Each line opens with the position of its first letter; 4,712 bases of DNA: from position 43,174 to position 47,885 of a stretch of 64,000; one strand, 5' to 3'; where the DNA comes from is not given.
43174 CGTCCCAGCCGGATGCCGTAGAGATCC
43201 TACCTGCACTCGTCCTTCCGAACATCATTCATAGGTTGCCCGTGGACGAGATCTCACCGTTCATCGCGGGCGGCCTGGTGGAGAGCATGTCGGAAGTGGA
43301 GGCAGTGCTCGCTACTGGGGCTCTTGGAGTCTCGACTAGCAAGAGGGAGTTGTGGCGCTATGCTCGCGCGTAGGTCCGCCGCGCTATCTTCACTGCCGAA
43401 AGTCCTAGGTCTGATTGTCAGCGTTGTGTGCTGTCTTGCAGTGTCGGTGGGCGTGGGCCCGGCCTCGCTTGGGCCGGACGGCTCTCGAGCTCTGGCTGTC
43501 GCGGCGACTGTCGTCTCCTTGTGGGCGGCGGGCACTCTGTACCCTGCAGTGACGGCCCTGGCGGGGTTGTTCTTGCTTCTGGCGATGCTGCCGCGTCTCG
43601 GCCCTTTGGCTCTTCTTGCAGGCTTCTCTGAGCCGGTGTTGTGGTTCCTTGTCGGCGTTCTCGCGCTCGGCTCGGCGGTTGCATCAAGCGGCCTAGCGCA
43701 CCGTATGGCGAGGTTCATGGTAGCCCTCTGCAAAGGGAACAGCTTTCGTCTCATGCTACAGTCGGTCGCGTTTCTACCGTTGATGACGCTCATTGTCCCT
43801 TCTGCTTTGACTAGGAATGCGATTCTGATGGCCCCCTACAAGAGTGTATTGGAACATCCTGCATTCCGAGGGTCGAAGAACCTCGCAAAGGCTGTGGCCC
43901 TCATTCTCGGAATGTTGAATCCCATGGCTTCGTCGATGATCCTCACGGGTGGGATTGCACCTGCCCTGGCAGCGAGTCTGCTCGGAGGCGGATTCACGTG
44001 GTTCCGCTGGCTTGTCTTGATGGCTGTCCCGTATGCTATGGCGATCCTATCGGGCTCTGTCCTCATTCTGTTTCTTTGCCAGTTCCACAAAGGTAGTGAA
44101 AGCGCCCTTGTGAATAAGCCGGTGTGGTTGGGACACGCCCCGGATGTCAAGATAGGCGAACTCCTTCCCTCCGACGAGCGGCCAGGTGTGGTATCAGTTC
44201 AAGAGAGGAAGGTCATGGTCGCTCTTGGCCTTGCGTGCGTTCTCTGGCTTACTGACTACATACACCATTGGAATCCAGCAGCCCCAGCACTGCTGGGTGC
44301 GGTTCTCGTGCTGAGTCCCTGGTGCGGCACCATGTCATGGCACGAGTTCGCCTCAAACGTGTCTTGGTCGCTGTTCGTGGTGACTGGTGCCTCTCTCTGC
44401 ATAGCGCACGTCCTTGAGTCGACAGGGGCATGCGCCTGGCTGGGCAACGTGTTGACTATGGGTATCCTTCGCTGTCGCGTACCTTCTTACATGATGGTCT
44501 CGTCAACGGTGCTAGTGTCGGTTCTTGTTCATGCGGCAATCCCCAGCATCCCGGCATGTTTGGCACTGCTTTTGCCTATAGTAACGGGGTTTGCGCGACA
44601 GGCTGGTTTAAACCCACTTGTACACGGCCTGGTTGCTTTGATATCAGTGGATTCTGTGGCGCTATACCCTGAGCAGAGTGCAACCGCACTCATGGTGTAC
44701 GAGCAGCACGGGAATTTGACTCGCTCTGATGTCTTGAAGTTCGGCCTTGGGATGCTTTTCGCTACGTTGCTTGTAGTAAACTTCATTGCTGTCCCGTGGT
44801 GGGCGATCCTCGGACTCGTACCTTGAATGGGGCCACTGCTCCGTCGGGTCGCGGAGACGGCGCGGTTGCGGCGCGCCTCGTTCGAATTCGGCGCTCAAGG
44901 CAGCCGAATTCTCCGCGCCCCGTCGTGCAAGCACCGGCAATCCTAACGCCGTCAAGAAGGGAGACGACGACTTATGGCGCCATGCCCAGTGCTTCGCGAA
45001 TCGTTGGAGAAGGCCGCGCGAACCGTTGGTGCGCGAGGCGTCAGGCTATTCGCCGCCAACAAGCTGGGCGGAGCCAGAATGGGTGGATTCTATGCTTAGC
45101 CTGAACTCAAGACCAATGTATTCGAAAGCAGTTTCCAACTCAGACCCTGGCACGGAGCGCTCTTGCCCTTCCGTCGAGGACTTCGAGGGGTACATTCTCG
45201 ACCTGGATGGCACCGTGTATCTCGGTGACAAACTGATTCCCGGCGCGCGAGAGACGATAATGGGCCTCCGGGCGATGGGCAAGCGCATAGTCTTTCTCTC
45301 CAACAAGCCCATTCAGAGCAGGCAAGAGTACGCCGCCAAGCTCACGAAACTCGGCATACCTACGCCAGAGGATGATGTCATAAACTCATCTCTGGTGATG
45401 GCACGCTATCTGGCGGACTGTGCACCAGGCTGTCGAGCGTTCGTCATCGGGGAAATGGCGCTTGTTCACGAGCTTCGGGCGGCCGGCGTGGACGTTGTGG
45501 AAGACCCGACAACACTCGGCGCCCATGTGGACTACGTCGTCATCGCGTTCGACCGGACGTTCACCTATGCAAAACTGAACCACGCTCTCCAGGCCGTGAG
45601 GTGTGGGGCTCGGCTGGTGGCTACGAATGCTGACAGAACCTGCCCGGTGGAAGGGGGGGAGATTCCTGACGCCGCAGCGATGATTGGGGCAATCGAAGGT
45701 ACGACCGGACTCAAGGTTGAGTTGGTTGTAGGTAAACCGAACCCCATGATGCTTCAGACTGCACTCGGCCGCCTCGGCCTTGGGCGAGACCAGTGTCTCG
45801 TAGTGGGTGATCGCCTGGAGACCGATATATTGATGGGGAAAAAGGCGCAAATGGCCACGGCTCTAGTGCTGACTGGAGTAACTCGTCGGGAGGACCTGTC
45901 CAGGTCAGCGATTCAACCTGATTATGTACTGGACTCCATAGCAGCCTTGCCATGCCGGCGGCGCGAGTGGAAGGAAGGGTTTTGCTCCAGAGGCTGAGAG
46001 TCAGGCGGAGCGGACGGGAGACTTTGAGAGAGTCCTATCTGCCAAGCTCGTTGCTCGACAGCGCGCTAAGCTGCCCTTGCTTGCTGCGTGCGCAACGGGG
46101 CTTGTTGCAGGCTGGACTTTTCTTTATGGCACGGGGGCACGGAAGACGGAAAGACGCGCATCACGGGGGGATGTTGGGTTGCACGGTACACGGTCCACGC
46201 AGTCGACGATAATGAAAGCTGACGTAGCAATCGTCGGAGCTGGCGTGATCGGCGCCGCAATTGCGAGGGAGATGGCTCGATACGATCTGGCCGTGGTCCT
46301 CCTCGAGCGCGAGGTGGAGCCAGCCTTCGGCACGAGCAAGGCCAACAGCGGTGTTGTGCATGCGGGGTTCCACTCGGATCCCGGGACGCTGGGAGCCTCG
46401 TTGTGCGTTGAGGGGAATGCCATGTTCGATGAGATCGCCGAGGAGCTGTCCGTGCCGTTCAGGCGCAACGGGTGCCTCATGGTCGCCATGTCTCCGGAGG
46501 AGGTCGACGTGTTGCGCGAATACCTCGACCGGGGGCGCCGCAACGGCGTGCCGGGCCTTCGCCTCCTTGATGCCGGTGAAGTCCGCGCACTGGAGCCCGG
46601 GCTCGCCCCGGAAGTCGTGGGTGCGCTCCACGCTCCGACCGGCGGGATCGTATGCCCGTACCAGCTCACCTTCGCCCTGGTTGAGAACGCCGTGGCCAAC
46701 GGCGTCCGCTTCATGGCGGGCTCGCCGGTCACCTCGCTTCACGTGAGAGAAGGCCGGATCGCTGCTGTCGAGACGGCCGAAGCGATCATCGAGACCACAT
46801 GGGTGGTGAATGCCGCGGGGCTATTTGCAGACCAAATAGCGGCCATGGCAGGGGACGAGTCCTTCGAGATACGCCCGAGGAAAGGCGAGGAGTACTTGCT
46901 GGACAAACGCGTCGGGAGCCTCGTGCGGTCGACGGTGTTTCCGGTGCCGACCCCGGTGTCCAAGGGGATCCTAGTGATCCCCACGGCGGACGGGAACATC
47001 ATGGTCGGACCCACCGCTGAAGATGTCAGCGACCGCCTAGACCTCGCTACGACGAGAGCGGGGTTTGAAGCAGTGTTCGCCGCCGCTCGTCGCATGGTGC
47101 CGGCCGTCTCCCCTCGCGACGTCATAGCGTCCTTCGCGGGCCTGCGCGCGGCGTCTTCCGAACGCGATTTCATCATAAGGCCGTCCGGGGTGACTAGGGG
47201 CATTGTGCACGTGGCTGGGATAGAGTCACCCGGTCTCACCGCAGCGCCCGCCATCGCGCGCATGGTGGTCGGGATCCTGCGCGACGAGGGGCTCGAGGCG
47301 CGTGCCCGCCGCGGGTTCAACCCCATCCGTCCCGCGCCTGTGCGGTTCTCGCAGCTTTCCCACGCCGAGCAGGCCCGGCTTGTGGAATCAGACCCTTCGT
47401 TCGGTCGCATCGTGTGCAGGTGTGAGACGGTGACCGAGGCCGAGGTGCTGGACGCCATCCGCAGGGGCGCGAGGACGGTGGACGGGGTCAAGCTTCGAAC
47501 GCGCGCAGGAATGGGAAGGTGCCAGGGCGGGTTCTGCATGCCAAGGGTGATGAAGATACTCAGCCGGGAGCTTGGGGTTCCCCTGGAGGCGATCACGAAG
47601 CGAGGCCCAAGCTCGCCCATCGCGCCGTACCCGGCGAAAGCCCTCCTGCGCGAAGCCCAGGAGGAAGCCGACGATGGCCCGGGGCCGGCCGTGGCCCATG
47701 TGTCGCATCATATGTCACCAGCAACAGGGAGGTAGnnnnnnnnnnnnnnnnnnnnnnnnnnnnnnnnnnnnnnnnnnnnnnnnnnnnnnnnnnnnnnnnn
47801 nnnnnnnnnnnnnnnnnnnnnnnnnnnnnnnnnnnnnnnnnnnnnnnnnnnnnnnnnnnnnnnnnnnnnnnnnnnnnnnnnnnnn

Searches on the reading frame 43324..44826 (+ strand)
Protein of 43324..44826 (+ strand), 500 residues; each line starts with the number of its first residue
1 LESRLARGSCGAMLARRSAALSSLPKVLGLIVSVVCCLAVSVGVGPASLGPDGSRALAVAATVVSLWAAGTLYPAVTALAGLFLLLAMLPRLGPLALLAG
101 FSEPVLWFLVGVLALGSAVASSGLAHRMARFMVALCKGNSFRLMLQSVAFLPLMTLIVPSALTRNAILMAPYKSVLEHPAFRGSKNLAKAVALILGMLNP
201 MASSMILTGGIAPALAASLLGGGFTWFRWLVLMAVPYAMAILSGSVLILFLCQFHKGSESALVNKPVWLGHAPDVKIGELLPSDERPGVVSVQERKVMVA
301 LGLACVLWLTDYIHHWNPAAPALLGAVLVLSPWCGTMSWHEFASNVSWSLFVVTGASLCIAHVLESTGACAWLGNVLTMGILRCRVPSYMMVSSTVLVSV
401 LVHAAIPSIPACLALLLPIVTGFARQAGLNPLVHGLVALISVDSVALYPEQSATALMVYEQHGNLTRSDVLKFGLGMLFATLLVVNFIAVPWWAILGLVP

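Call 31: search_protein_families(library=pfam, proteins=[window:43324-44826:+], max_evalue=0.01)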
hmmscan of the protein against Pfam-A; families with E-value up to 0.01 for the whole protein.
window:43324-44826:+ (500 aa): 2 families
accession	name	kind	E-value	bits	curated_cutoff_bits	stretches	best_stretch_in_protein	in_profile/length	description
PF00939.25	Na_sulph_symp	-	1.8e-22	80.5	27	1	27-498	4-471/472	Sodium:sulfate symporter transmembrane region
PF03600.22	CitMHS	-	6.3e-19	68.7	31.9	1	66-433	3-330/336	Citrate transporter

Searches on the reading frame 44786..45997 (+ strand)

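Call 31: search_protein_families(library=pfam, proteins=[window:44786-45997:+], max_evalue=0.01)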
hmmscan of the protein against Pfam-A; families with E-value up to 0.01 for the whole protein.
window:44786-45997:+ (403 aa): 5 families
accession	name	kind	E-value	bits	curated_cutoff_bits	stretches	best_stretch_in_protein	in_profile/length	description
PF13344.12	Hydrolase_6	-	6e-27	94.1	27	1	137-235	2-100/101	Haloacid dehalogenase-like hydrolase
PF13242.12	Hydrolase_like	-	2.3e-25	88.7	22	1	315-387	2-74/75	HAD-hyrolase-like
PF00702.32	Hydrolase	-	4.7e-17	63.5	26.4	1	135-354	3-190/191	haloacid dehalogenase-like hydrolase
PF13419.12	HAD_2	-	4.2e-07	30.7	23.8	1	316-361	134-178/178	Haloacid dehalogenase-like hydrolase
PF09419.16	PGP_phosphatase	-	0.0041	17.2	20.4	0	335-360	137-162/168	Mitochondrial PGP phosphatase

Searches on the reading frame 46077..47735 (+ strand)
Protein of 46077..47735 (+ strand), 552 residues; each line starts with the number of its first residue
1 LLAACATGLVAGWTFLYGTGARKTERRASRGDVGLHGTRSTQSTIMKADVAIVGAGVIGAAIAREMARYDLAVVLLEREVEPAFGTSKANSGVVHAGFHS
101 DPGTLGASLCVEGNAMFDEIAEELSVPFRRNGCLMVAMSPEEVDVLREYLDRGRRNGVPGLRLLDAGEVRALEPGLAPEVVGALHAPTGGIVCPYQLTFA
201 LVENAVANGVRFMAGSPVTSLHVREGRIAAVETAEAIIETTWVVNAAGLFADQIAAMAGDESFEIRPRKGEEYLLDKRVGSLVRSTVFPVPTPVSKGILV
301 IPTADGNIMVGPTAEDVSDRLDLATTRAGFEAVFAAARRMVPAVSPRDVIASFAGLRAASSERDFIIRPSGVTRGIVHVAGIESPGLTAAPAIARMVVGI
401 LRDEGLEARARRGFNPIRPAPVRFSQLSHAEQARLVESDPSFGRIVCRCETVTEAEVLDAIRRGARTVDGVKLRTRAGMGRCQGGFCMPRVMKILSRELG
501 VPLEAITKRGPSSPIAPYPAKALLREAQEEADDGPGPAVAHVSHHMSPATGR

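Call 31: search_protein_families(library=pfam, proteins=[window:46077-47735:+], max_evalue=0.01)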
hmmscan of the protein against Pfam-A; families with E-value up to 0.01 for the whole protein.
window:46077-47735:+ (552 aa): 11 families
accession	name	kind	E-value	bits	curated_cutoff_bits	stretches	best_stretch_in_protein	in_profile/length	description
PF01266.30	DAO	-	2.1e-78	264.8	27.9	1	49-398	1-351/353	FAD dependent oxidoreductase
PF04324.20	Fer2_BFD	-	4.1e-16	59.5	26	1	445-496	1-49/50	BFD-like [2Fe-2S] binding domain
PF01946.23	Thi4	-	4.2e-05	23.3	26.2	1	43-86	13-57/235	Thi4 family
PF07992.20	Pyr_redox_2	-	0.00014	21.8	26.1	1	43-82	138-177/291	Pyridine nucleotide-disulphide oxidoreductase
PF00070.33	Pyr_redox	-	0.00078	20.4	22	0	50-81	2-33/82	Pyridine nucleotide-disulphide oxidoreductase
PF05834.18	Lycopene_cycl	-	0.001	18.7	23.4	0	49-84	1-38/380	Lycopene cyclase protein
PF02737.24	3HCDH_N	-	0.0011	19.4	22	1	50-80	2-32/180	3-hydroxyacyl-CoA dehydrogenase, NAD binding domain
PF13450.12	NAD_binding_8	-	0.0014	19.3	21.9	1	52-82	1-31/68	NAD(P)-binding Rossmann-like domain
PF17806.6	SO_alpha_A3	-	0.0019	18.9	23.1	1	447-521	7-81/87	Sarcosine oxidase A3 domain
PF00890.30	FAD_binding_2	-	0.0033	17.1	20.4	1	49-234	1-181/414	FAD binding domain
PF02826.25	2-Hacid_dh_C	-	0.0036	17.1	25.1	1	30-82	20-71/178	D-isomer specific 2-hydroxyacid dehydrogenase, NAD binding domain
